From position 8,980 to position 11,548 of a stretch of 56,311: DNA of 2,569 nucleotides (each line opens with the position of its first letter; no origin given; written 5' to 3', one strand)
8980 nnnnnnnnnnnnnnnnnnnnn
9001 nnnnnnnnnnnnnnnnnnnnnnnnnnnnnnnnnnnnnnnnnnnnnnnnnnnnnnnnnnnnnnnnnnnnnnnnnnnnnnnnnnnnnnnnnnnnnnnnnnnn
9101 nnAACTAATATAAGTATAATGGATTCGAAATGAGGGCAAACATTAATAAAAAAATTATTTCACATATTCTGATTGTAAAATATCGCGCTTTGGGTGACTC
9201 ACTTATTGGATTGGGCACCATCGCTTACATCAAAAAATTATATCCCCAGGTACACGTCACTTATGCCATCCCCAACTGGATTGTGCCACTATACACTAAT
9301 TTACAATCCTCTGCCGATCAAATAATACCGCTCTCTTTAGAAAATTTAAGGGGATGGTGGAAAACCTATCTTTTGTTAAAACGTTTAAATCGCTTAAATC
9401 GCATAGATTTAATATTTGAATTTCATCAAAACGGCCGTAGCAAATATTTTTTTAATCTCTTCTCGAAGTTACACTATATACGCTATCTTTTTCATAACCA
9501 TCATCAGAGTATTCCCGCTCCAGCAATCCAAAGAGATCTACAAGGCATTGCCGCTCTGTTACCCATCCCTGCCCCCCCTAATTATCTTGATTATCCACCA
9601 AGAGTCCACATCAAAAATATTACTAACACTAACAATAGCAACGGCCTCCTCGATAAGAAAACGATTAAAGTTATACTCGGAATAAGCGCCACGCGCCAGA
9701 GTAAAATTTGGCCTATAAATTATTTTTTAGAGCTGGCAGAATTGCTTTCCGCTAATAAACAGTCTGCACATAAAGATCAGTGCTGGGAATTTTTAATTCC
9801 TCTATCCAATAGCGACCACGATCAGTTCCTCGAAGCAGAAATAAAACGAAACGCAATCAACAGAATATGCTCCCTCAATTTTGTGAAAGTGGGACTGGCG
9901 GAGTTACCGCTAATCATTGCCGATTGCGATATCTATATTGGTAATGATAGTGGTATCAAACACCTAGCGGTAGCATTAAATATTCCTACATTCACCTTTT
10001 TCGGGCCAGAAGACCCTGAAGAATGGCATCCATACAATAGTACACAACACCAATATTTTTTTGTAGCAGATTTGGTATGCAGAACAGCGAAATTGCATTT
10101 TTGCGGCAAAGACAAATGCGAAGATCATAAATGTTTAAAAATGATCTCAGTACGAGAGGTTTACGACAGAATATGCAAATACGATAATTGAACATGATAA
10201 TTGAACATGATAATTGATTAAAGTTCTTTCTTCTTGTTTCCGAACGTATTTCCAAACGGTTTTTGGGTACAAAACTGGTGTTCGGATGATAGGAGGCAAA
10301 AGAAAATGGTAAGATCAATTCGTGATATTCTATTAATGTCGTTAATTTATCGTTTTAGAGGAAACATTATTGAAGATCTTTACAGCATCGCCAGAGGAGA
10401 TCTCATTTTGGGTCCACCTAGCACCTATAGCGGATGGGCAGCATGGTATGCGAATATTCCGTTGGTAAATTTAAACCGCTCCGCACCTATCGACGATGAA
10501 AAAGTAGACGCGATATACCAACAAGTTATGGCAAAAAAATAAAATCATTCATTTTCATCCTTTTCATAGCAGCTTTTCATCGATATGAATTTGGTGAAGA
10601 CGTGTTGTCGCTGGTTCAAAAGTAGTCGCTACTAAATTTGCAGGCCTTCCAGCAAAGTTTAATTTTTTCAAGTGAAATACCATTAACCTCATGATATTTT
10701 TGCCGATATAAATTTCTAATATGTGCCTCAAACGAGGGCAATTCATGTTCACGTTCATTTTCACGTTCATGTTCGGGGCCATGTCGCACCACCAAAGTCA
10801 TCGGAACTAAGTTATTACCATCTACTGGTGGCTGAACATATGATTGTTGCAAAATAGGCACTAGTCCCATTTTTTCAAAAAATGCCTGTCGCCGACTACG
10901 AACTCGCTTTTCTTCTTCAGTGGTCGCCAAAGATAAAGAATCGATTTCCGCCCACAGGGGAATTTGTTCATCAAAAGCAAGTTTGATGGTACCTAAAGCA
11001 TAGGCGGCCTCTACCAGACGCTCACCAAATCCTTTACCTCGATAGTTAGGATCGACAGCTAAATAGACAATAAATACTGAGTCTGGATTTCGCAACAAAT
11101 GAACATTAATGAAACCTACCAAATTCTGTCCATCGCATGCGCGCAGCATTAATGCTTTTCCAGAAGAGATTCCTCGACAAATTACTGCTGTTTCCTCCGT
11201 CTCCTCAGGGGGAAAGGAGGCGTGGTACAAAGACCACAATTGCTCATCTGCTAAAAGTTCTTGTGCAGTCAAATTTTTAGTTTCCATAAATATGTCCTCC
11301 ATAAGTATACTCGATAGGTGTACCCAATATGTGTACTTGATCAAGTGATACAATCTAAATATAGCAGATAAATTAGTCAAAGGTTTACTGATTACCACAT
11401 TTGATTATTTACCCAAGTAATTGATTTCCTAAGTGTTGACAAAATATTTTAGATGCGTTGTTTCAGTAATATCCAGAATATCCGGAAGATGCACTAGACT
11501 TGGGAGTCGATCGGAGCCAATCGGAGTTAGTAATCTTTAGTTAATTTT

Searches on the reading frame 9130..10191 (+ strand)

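Call 14: search_protein_families(library=pfam, proteins=[window:9130-10191:+], max_evalue=0.00001)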
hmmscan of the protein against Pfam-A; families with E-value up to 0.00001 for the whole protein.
window:9130-10191:+ (353 aa): 1 family
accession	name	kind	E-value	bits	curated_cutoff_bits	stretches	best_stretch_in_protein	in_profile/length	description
PF01075.23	Glyco_transf_9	-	2.5e-19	70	22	1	121-308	51-226/247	Glycosyltransferase family 9 (heptosyltransferase)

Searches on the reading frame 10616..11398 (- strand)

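Call 14: search_protein_families(library=pfam, proteins=[window:10616-11398:-], max_evalue=0.00001)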
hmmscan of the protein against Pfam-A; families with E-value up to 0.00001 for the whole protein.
window:10616-11398:- (260 aa): 3 families
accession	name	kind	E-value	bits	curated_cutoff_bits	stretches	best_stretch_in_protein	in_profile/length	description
PF00583.31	Acetyltransf_1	-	6e-11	43.1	20.7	1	54-133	4-85/116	Acetyltransferase (GNAT) family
PF13508.13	Acetyltransf_7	-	2.1e-09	38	27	1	87-178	8-81/84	Acetyltransferase (GNAT) domain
PF13673.13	Acetyltransf_10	-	3.3e-06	27.5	23.6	0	75-132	24-76/128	Acetyltransferase (GNAT) domain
